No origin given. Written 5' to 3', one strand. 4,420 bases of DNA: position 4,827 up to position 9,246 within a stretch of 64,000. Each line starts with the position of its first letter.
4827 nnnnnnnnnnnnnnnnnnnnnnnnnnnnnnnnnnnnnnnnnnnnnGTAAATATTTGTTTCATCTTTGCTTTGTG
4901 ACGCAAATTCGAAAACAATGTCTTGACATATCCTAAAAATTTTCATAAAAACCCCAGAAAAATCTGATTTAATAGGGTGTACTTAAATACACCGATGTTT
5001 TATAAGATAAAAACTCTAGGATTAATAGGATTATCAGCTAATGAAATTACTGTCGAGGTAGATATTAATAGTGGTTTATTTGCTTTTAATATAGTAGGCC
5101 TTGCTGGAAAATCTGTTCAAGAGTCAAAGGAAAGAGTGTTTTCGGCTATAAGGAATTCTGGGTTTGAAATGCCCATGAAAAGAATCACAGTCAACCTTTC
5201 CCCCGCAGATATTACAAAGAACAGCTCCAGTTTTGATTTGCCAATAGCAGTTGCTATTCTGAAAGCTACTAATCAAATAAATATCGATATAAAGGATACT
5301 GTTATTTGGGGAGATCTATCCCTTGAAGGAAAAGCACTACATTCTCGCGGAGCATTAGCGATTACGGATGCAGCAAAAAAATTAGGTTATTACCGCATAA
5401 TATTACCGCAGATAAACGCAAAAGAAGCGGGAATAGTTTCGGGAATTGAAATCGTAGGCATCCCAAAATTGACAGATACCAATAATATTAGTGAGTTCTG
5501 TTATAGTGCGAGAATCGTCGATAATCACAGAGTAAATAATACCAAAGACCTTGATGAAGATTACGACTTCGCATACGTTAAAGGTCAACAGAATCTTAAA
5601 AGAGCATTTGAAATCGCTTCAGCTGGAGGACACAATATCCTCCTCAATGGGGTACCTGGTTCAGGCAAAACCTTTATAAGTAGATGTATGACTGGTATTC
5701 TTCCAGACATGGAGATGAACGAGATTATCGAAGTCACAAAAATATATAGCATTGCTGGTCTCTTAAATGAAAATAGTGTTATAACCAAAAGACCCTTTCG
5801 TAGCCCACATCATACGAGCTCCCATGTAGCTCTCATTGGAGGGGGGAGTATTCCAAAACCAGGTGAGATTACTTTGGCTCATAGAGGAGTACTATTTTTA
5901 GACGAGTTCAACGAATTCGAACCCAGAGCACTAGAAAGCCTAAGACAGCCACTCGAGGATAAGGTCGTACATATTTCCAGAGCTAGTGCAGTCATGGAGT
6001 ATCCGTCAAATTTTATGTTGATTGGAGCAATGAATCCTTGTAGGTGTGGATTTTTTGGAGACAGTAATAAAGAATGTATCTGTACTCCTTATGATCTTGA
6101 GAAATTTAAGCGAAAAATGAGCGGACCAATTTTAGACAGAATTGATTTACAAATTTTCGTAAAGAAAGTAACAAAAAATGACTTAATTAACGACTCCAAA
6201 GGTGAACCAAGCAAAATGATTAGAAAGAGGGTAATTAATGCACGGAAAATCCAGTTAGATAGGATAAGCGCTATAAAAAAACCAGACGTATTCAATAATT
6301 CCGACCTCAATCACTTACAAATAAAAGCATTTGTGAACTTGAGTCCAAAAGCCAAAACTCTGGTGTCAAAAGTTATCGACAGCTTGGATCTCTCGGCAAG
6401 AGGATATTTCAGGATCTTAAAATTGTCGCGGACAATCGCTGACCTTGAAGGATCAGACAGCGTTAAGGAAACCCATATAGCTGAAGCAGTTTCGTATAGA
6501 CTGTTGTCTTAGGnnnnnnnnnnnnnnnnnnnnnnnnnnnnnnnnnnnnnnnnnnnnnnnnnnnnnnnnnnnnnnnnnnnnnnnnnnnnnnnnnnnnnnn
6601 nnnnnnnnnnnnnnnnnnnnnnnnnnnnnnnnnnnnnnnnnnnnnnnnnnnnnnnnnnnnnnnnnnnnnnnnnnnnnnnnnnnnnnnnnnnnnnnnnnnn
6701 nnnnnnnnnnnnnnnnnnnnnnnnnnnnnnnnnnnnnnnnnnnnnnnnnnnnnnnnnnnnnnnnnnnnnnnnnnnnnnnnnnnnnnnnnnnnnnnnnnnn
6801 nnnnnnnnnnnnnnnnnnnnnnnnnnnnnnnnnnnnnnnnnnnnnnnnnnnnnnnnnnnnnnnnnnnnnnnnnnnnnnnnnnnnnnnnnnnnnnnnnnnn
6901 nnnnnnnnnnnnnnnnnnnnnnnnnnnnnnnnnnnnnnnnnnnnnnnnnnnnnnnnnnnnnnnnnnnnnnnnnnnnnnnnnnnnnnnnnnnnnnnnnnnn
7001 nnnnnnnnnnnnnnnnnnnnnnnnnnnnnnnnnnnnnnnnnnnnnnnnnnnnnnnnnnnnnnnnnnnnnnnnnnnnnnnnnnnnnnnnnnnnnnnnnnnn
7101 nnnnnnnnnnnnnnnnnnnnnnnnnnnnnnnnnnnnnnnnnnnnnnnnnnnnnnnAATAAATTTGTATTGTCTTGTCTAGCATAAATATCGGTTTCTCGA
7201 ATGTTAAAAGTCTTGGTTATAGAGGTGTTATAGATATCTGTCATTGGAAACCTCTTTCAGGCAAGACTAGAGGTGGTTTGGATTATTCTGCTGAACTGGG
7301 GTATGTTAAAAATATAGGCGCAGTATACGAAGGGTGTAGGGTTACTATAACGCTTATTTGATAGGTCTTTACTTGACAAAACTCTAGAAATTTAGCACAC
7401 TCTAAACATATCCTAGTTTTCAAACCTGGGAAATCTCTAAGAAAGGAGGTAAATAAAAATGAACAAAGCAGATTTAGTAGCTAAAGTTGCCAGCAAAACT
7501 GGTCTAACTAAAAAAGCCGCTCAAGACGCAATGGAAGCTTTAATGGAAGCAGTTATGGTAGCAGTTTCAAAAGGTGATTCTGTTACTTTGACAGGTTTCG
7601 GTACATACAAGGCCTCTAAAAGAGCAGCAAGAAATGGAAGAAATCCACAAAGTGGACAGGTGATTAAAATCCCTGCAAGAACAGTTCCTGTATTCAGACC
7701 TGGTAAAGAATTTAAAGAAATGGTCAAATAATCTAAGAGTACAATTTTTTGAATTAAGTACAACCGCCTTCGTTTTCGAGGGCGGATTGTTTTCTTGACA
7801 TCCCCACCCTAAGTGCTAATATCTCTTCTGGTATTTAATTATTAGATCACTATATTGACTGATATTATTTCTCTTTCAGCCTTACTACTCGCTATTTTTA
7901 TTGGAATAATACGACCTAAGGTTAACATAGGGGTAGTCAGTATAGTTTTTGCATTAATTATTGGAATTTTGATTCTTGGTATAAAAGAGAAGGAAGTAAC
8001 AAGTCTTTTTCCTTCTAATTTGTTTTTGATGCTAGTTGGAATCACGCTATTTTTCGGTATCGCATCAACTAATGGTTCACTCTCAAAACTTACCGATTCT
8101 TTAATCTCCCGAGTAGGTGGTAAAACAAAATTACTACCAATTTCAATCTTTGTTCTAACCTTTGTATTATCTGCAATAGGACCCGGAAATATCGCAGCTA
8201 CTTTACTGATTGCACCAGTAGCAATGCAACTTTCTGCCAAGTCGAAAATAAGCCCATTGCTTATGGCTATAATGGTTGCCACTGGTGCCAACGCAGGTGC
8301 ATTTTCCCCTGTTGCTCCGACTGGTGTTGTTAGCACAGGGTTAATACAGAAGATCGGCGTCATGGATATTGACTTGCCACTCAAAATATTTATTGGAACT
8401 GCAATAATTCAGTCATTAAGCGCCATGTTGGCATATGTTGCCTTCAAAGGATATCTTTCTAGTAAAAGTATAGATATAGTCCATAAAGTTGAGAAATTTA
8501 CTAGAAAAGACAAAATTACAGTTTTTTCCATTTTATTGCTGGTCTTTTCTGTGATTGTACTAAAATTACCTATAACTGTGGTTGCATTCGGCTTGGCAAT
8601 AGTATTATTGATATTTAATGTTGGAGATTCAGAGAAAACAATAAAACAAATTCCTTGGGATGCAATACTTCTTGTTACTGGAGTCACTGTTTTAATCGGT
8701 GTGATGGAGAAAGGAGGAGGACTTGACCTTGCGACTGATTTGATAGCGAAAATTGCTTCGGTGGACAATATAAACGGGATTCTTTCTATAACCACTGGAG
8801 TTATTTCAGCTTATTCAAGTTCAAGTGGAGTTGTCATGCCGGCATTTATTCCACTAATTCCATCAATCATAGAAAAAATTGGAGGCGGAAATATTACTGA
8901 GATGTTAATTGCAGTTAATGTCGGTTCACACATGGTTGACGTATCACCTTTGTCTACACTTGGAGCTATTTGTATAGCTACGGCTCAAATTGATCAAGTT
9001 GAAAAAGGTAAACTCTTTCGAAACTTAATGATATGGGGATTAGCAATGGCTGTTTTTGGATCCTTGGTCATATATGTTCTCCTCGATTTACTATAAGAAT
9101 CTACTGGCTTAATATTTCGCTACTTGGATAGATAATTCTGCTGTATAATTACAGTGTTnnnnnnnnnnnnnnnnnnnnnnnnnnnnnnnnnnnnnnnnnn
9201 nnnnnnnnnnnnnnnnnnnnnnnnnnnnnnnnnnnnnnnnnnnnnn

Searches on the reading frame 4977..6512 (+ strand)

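Call 62: search_protein_families(library=pfam, proteins=[window:4977-6512:+], max_evalue=0.00001)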
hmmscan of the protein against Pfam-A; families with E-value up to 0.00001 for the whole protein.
window:4977-6512:+ (511 aa): 5 families
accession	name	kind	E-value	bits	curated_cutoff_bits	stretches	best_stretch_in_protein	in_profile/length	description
PF01078.27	Mg_chelatase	-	7.3e-88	293.8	20.3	1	197-402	1-206/207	Magnesium chelatase, subunit ChlI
PF13541.12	ChlI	-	1.9e-41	141.2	27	1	26-147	1-121/121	Subunit ChlI of Mg-chelatase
PF13335.12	Mg_chelatase_C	-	7.4e-28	97.4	26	1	409-508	1-94/94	Magnesium chelatase, subunit ChlI C-terminal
PF07728.20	AAA_5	-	3.9e-09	37.1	22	1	220-356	1-125/139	AAA domain (dynein-related subfamily)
PF00493.29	MCM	-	1.3e-07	31.5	23.3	1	294-397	113-206/224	MCM P-loop domain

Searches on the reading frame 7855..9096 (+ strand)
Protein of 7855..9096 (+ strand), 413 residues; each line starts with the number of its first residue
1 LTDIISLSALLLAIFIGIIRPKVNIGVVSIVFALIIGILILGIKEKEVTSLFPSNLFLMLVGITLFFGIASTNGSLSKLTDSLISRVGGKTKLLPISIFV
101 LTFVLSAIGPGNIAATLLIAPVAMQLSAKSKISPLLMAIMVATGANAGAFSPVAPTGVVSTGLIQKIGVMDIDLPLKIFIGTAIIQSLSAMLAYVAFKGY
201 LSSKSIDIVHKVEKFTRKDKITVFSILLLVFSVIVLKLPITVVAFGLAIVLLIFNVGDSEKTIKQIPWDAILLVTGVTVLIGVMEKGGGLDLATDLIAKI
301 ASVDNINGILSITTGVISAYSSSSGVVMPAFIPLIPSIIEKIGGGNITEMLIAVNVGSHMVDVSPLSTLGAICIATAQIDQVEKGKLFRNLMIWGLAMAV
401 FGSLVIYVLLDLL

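Call 62: search_protein_families(library=pfam, proteins=[window:7855-9096:+], max_evalue=0.00001)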
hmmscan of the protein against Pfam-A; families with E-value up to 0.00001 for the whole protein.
window:7855-9096:+ (413 aa): 2 families
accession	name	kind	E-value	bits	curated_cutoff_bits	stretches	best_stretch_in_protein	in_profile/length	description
PF07158.17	MatC_N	-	1.6e-36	126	23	1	2-149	3-149/149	Dicarboxylate carrier protein MatC N-terminus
PF03600.22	CitMHS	-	2.8e-35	122.5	31.9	2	17-301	3-277/336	Citrate transporter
